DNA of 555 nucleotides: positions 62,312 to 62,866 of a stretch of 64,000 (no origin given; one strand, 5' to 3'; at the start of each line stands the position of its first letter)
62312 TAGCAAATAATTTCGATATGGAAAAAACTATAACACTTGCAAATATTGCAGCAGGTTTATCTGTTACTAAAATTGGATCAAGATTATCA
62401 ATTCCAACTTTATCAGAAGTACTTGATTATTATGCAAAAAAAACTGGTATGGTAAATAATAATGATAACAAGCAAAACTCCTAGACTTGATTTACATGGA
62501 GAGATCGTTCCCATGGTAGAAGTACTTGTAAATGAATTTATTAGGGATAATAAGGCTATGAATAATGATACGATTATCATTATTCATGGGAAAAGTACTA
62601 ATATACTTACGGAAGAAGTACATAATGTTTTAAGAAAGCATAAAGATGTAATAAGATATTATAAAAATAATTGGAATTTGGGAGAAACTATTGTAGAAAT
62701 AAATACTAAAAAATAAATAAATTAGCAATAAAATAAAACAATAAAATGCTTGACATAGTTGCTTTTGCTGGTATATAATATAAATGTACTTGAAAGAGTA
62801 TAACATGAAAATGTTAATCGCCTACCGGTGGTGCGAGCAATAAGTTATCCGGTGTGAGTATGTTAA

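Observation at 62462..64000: Probable defence-island boundary: Smr-domain mini-nuclease, RNA cassettes and AAA_21 ATPase cut by the window edge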

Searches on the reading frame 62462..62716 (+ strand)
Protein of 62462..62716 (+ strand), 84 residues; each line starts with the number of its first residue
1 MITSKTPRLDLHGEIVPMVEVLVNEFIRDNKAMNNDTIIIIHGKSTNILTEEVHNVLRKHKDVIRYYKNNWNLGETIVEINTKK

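Call 5: search_protein_families(library=pfam, proteins=[window:62462-62716:+], max_evalue=0.01)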
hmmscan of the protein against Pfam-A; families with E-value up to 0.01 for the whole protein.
window:62462-62716:+ (84 aa): 1 family
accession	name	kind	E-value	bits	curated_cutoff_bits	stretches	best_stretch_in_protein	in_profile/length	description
PF01713.27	Smr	-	2.8e-12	47.1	25.7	1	9-75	1-68/77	Smr domain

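Call 10: find_encoding_contigs(protein=window:62462-62716:+, flank=10000, max_places=10)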
Protein window:62462-62716:+ (84 aa): 22 contigs read that carry it; 10 places shown.
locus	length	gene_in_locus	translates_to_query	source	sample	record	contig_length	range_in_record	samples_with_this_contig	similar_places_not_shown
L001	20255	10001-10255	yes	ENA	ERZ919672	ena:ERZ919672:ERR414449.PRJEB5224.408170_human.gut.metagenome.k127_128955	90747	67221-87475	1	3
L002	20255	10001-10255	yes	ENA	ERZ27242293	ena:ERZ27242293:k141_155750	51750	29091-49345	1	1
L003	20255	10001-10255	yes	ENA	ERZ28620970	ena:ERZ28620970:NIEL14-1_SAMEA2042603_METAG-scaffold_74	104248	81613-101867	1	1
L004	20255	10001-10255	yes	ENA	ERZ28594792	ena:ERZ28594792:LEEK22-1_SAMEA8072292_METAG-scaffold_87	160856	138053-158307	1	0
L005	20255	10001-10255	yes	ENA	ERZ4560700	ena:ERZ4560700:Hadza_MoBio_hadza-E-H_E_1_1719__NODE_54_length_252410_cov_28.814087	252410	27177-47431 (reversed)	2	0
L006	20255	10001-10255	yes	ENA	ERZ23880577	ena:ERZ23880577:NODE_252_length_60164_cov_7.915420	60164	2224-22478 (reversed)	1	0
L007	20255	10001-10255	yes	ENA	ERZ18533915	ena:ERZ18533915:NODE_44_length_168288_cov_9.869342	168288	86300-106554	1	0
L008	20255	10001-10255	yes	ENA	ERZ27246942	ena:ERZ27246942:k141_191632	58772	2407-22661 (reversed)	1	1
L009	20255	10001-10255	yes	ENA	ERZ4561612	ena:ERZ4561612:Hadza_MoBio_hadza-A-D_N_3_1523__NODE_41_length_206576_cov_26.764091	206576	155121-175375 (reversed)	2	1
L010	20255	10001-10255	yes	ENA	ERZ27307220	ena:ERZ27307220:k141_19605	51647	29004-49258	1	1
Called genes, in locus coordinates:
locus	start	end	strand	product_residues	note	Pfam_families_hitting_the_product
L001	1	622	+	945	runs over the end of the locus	PF02811:PHP, PF07733:DNA_pol3_alpha, PF17657:DNA_pol3_finger, PF14579:HHH_6, PF01336:tRNA_anti-codon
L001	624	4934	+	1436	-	PF02811:PHP, PF00929:RNase_T, PF02811:PHP (weak), PF07733:DNA_pol3_alpha, PF17657:DNA_pol3_finger, PF14579:HHH_6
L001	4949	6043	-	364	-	PF05636:HIGH_NTase1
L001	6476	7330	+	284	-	PF10543:ORF6N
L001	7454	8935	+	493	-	PF19789:DUF6273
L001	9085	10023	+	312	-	PF00294:PfkB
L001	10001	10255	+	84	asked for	PF01713:Smr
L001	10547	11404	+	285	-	PF02463:SMC_N (faint), PF00005:ABC_tran, PF13304:AAA_21 (weak), PF13175:AAA_15 (weak)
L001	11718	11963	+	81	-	PF06135:IreB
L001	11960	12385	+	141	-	PF03652:RuvX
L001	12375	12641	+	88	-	-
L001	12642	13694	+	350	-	PF02618:YceG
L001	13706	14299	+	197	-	PF01135:PCMT, PF01596:Methyltransf_3, PF13578:Methyltransf_24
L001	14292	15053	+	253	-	PF01136:Peptidase_U32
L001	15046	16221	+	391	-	PF01136:Peptidase_U32, PF16325:Peptidase_U32_C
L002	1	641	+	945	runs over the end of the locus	PF02811:PHP, PF07733:DNA_pol3_alpha, PF17657:DNA_pol3_finger, PF14579:HHH_6, PF01336:tRNA_anti-codon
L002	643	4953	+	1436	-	PF02811:PHP, PF00929:RNase_T, PF02811:PHP (weak), PF07733:DNA_pol3_alpha, PF17657:DNA_pol3_finger, PF14579:HHH_6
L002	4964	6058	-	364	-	PF05636:HIGH_NTase1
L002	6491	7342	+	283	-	PF10543:ORF6N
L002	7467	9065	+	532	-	-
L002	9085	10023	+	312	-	PF00294:PfkB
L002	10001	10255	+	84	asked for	PF01713:Smr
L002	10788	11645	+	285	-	PF02463:SMC_N (faint), PF13476:AAA_23 (faint), PF00005:ABC_tran, PF13304:AAA_21 (weak), PF13175:AAA_15 (weak)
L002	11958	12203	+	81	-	PF06135:IreB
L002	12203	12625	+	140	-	PF03652:RuvX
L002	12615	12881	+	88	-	-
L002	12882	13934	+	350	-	PF02618:YceG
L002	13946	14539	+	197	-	PF01135:PCMT, PF01596:Methyltransf_3, PF13578:Methyltransf_24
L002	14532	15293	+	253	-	PF01136:Peptidase_U32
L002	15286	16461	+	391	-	PF01136:Peptidase_U32, PF16325:Peptidase_U32_C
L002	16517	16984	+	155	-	PF03449:GreA_GreB_N, PF01272:GreA_GreB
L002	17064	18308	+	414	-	PF05697:Trigger_N, PF00254:FKBP_C, PF05698:Trigger_C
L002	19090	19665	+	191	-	-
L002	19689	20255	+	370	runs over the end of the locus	PF02540:NAD_synthase (weak), PF03054:tRNA_Me_trans, PF20259:tRNA_Me_trans_M, PF20258:tRNA_Me_trans_C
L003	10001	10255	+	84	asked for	PF01713:Smr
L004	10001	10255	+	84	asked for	PF01713:Smr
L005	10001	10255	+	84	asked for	PF01713:Smr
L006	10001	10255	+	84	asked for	PF01713:Smr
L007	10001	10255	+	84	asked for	PF01713:Smr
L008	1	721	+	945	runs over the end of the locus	PF02811:PHP, PF07733:DNA_pol3_alpha, PF17657:DNA_pol3_finger, PF14579:HHH_6, PF01336:tRNA_anti-codon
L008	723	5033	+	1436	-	PF02811:PHP, PF00929:RNase_T, PF02811:PHP (weak), PF07733:DNA_pol3_alpha, PF17657:DNA_pol3_finger, PF14579:HHH_6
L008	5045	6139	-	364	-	PF05636:HIGH_NTase1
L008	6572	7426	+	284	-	PF10543:ORF6N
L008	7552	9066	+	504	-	-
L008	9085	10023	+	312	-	PF00294:PfkB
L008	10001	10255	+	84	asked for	PF01713:Smr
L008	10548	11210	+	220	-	PF00005:ABC_tran (weak), PF13304:AAA_21 (weak)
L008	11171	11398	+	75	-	-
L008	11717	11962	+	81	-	PF06135:IreB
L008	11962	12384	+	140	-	PF03652:RuvX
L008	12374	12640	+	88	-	-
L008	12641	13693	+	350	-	PF02618:YceG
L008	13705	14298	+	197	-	PF01135:PCMT, PF01596:Methyltransf_3, PF13578:Methyltransf_24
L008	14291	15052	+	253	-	PF01136:Peptidase_U32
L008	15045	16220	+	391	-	PF01136:Peptidase_U32, PF16325:Peptidase_U32_C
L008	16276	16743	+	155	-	PF03449:GreA_GreB_N, PF01272:GreA_GreB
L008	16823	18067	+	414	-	PF05697:Trigger_N, PF00254:FKBP_C, PF05698:Trigger_C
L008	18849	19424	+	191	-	-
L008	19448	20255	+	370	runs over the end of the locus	PF02540:NAD_synthase (weak), PF03054:tRNA_Me_trans, PF20259:tRNA_Me_trans_M, PF20258:tRNA_Me_trans_C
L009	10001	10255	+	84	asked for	PF01713:Smr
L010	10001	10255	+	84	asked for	PF01713:Smr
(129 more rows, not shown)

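Call 14: search_protein_families(library=ncbifam, proteins=[L002:10788-11642:+, window:62462-62713:+], max_evalue=0.01)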
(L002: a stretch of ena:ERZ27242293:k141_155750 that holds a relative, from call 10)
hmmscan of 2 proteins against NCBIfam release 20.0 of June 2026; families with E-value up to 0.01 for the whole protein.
L002:10788-11642:+ (285 aa): 57 families (the best 25 are shown)
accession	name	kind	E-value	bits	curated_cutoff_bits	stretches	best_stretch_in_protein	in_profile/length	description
NF000355.4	ribo_prot_ABC_F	equivalog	1.4e-13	50.5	380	2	137-244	388-491/499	ribosomal protection-like ABC-F family protein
NF041774.1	tung_ATPbind_TupC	equivalog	3.1e-12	46.1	400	2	170-242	119-193/319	tungstate ABC transporter ATP-binding protein TupC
NF000169.2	ABCF_Sal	exception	7.6e-10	38.1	725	2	168-254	119-202/542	Sal family ABC-F type ribosomal protection protein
NF008775.0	PRK11819.1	equivalog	1.1e-09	37.5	599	1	52-254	38-235/556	energy-dependent translational throttle protein EttA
TIGR03719.1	ABC_ABC_ChvD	subfamily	2.1e-09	36.5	806.75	1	52-253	36-232/552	energy-dependent translational throttle protein EttA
NF045998.1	cleave_ABC_plasm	equivalog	1.7e-08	33.2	500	1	42-120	488-566/673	Mbov_0121 family peptidase domain-containing ABC transporter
TIGR03608.1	L_ocin_972_ABC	subfamily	2.2e-08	33.8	254.85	1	44-81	21-59/206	putative bacteriocin export ABC transporter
NF040873.1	AztA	equivalog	5e-08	32.7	220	1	44-71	15-42/191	zinc ABC transporter ATP-binding protein AztA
NF009945.0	PRK13409.1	equivalog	5.6e-08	31.9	469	2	34-160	86-209/592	ribosome biogenesis/translation initiation ATPase RLI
NF002981.0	PRK03695.1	equivalog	7.7e-08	32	281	1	44-226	23-185/253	vitamin B12 ABC transporter ATP-binding protein BtuD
NF047739.1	antiphage_MADS3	equivalog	7.8e-08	31.9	420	0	43-67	17-41/427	methylation-associated defense system AAA family ATPase MAD3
NF041760.1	PtuA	equivalog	4.3e-07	29.2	500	1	34-71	61-96/524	retron Ec78 anti-phage system effector ATPase PtuA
TIGR03411.1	urea_trans_UrtD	equivalog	1.2e-06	28.4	304.1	1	44-223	25-188/242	urea ABC transporter ATP-binding protein UrtD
TIGR02982.1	heterocyst_DevA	subfamily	2.1e-06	27.5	295.8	1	43-249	27-212/220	ABC exporter ATP-binding subunit, DevA family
NF000168.2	ABCF_Msr_all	exception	2.9e-06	26.1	680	0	51-93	35-76/487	Msr family ABC-F type ribosomal protection protein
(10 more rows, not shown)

window:62462-62713:+ (84 aa): 3 families
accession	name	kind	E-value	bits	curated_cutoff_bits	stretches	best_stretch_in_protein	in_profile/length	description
TIGR01069.2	mutS2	equivalog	3.5e-11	42.2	400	1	6-76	713-783/790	endonuclease MutS2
NF033154.1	endonuc_SmrA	equivalog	0.0022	17.8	180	1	8-49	91-132/189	DNA endonuclease SmrA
NF003432.0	PRK04946.1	equivalog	0.0078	16.1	128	1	9-74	98-163/181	endonuclease SmrB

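Call 15: search_protein_families(library=padloc, proteins=[L002:10788-11642:+, window:62462-62713:+], max_evalue=0.01)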
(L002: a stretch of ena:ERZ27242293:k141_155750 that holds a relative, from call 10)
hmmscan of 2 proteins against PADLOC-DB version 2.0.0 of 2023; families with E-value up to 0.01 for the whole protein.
L002:10788-11642:+ (285 aa): 107 families (the best 25 are shown)
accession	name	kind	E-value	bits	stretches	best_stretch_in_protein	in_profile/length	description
PDLC00303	PtuA1|PtuA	-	3.2e-19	67.3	2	87-257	117-294/386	AAA ATPase domain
PDLC00290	PtuA1|PtuA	-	2e-17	61.6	2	188-243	261-314/414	AAA ATPase domain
PDLC02980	AriA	-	7.5e-17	60.2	2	189-242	251-303/304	-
PDLC00266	PtuA1|PtuA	-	1e-15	56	1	170-243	303-381/483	AAA ATPase domain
PDLC00283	PtuA1|PtuA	-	2e-15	54.9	1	174-253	271-358/448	AAA ATPase domain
PDLC00265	PtuA1|PtuA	-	2.1e-15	54.8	2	103-242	231-372/479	AAA ATPase domain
PDLC00289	PtuA1|PtuA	-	2.5e-15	54.5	2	104-244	151-294/404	AAA ATPase domain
PDLC04164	AriA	-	2.8e-15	54.6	1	42-243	23-237/253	-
PDLC00273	PtuA1|PtuA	-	1e-14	52.4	1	162-243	185-270/375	AAA ATPase domain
PDLC00285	PtuA1|PtuA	-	1.7e-13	48.6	1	96-253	183-344/432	AAA ATPase domain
PDLC02335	AbiLi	-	3e-13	47.6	1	23-284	71-274/326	AbiLi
PDLC00268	PtuA1|PtuA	-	3.3e-13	47.8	2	199-255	270-325/411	AAA ATPase domain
PDLC04135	mad3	-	4.7e-13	47.4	2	109-239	202-324/374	mads_3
PDLC04244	PDC-M01A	-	1.2e-12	45.4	1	47-242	190-392/482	-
PDLC02979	AriA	-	5.7e-12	44.1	2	193-241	324-372/373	-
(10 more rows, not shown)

window:62462-62713:+ (84 aa): 0 families

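Call 16: find_homologous_proteins(query=L002:10788-11642:+, max_evalue=0.001)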
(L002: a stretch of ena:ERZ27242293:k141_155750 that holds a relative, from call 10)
Query L002:10788-11642:+ (285 aa): 7988 proteins with E <= 0.001 among 8000 candidates; the best 120 are listed.
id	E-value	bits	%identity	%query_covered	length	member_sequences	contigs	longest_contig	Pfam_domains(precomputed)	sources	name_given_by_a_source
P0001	1.7e-181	620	99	100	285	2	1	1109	PF00005.34,PF13175.13,PF13476.13,PF02463.26,PF13304.13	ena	-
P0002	1.4e-180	617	98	100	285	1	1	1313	PF00005.34,PF13175.13,PF13476.13,PF13304.13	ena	-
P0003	5.2e-178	608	96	100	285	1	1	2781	PF00005.34,PF13175.13,PF13304.13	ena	-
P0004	8.3e-178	608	97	100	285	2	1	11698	PF00005.34,PF13175.13,PF13304.13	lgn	-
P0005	3.3e-177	606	96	100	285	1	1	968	PF00005.34,PF13175.13,PF13476.13,PF02463.26,PF13304.13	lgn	-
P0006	3.6e-176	602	95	100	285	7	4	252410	PF00005.34,PF13175.13,PF02463.26,PF13304.13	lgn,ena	-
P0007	4.5e-176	602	94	100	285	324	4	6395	PF00005.34,PF13175.13,PF02463.26,PF13304.13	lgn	-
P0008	7.0e-172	588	96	100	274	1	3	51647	PF00005.34,PF13175.13,PF02463.26,PF13304.13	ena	-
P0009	8.1e-172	588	93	100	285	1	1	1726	PF00005.34,PF13175.13,PF02463.26,PF13304.13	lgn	-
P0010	1.8e-171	587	93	100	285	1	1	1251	PF00005.34,PF13175.13,PF13476.13,PF13304.13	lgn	-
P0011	1.5e-170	584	91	100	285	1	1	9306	PF00005.34,PF13175.13,PF02463.26,PF13304.13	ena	-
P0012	1.9e-168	577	90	99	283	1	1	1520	PF00005.34,PF13175.13,PF13304.13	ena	-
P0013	2.5e-166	570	90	100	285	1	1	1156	PF00005.34,PF13175.13,PF02463.26,PF13304.13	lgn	-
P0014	1.1e-165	568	90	100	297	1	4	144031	PF00005.34,PF13175.13,PF02463.26,PF13304.13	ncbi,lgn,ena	-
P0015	1.3e-165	568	89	100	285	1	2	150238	PF00005.34,PF13175.13,PF02463.26,PF13304.13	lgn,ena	-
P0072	2.0e-125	436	69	100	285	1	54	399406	PF00005.34,PF13175.13,PF02463.26,PF13304.13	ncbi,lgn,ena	-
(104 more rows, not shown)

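Call 17: find_encoding_contigs(protein=P0072, flank=6000, max_places=4)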
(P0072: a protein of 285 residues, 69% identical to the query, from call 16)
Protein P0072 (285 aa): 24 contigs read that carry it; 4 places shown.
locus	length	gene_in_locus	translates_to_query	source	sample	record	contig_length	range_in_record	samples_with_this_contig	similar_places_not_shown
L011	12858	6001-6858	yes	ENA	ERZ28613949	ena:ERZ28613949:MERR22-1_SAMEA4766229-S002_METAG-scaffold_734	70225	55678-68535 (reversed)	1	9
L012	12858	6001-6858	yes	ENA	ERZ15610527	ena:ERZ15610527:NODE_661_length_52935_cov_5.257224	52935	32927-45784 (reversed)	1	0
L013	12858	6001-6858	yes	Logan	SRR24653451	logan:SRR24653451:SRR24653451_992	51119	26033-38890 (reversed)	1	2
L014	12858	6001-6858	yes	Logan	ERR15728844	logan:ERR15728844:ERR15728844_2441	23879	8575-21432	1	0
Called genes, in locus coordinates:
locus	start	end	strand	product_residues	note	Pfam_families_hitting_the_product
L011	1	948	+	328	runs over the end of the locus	-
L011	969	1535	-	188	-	PF01966:HD (weak)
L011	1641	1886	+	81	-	-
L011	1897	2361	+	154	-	PF00293:NUDIX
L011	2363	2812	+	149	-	-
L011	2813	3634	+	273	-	-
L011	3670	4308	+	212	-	PF00300:His_Phos_1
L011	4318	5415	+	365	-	-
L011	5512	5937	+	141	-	PF00293:NUDIX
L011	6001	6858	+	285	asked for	PF02463:SMC_N (faint), PF00005:ABC_tran (weak), PF13304:AAA_21 (weak), PF13175:AAA_15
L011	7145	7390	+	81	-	PF06135:IreB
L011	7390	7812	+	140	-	PF03652:RuvX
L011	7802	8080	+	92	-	-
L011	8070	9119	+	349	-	PF02618:YceG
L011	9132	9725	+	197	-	PF01596:Methyltransf_3, PF01135:PCMT, PF02527:GidB (weak), PF13847:Methyltransf_31 (weak), PF13578:Methyltransf_24, PF13649:Methyltransf_25 (faint)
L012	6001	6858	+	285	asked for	PF02463:SMC_N (faint), PF00005:ABC_tran (weak), PF13304:AAA_21 (weak), PF13175:AAA_15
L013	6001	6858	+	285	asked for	PF02463:SMC_N (faint), PF00005:ABC_tran (weak), PF13304:AAA_21 (weak), PF13175:AAA_15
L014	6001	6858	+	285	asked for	PF02463:SMC_N (faint), PF00005:ABC_tran (weak), PF13304:AAA_21 (weak), PF13175:AAA_15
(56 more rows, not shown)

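Call 18: find_encoding_contigs(protein=P0014, flank=6000, max_places=3)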
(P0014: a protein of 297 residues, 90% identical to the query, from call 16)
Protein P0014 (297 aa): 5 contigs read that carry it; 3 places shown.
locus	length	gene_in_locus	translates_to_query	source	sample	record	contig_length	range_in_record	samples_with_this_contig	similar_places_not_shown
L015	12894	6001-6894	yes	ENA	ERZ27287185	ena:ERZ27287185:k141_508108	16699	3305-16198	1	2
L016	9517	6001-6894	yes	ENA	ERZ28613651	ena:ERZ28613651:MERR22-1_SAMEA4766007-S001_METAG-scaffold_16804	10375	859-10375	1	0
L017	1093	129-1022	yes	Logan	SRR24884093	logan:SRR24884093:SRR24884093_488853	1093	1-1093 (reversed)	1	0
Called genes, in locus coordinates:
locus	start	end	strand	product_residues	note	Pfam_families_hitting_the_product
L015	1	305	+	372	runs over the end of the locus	PF01702:TGT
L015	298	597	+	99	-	-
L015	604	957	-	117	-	PF12670:DUF3792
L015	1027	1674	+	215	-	PF04239:DUF421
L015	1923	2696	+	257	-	PF10543:ORF6N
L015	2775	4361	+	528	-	-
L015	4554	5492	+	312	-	PF00294:PfkB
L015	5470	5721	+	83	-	PF01713:Smr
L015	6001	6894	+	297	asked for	PF02463:SMC_N (faint), PF00005:ABC_tran, PF13304:AAA_21 (weak), PF13175:AAA_15 (weak)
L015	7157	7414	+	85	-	PF06135:IreB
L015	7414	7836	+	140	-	PF03652:RuvX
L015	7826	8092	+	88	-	-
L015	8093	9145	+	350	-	PF02618:YceG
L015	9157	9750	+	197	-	PF01135:PCMT, PF01596:Methyltransf_3, PF02527:GidB (faint), PF13847:Methyltransf_31 (weak), PF13578:Methyltransf_24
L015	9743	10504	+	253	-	PF01136:Peptidase_U32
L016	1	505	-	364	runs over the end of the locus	PF05636:HIGH_NTase1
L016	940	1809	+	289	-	PF10543:ORF6N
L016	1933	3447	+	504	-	-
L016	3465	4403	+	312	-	PF00294:PfkB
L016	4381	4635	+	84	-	PF01713:Smr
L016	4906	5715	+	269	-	-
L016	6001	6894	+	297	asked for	PF02463:SMC_N (faint), PF00005:ABC_tran, PF13304:AAA_21 (weak), PF13175:AAA_15 (weak)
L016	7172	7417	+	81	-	PF06135:IreB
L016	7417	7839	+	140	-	PF03652:RuvX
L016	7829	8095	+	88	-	-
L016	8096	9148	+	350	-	PF02618:YceG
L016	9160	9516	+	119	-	?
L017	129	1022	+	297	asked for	PF02463:SMC_N (faint), PF00005:ABC_tran, PF13304:AAA_21 (weak), PF13175:AAA_15 (weak)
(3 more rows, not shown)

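Call 22: search_solved_structures(query=L016:4906-5712:+, max_evalue=10, show_alignments=3)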
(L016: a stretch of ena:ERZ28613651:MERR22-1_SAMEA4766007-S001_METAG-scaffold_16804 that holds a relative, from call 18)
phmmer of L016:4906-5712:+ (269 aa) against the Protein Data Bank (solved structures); distinct sequences matched with E-value up to 10: 2.
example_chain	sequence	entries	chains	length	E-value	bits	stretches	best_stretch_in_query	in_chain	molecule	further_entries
4rmo_A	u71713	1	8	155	5.7e-19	71.9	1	4-147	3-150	CptN Toxin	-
5gmk_G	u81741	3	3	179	0.54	13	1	112-159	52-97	Pre-mRNA-splicing factor CWC25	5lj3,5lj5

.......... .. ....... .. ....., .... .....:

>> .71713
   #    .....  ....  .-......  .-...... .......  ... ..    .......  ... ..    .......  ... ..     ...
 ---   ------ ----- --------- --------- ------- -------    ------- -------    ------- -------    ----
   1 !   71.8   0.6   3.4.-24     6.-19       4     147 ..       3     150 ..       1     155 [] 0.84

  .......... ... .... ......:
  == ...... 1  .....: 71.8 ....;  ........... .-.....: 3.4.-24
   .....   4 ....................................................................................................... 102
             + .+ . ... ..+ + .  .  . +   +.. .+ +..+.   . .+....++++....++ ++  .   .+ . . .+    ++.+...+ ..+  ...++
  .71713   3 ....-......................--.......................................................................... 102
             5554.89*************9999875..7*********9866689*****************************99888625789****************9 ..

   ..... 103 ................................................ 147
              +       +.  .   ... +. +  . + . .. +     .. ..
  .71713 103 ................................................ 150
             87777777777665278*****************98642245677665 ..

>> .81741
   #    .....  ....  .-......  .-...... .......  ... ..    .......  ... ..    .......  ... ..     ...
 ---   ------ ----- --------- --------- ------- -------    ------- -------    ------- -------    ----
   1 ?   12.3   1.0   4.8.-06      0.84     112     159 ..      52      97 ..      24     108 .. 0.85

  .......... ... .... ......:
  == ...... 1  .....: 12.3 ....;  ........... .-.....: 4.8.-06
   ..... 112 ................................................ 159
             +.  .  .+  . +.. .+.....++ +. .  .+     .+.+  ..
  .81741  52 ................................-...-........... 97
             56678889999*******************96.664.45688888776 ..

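Call 23: search_protein_families(library=pfam, proteins=[L016:4906-5712:+], max_evalue=10)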
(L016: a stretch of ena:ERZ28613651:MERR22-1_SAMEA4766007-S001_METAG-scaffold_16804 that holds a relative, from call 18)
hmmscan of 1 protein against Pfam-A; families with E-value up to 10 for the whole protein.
L016:4906-5712:+ (269 aa): 1 family
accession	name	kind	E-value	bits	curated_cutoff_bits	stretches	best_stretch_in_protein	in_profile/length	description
PF09393.16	DUF2001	-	0.066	13.6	27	1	99-176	17-96/139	Phage tail tube protein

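Call 24: search_protein_families(library=padloc, proteins=[L016:4906-5712:+], max_evalue=10)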
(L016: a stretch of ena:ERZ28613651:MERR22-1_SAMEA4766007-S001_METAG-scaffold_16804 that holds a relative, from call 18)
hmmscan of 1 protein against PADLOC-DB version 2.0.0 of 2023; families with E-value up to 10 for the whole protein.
L016:4906-5712:+ (269 aa): 0 families
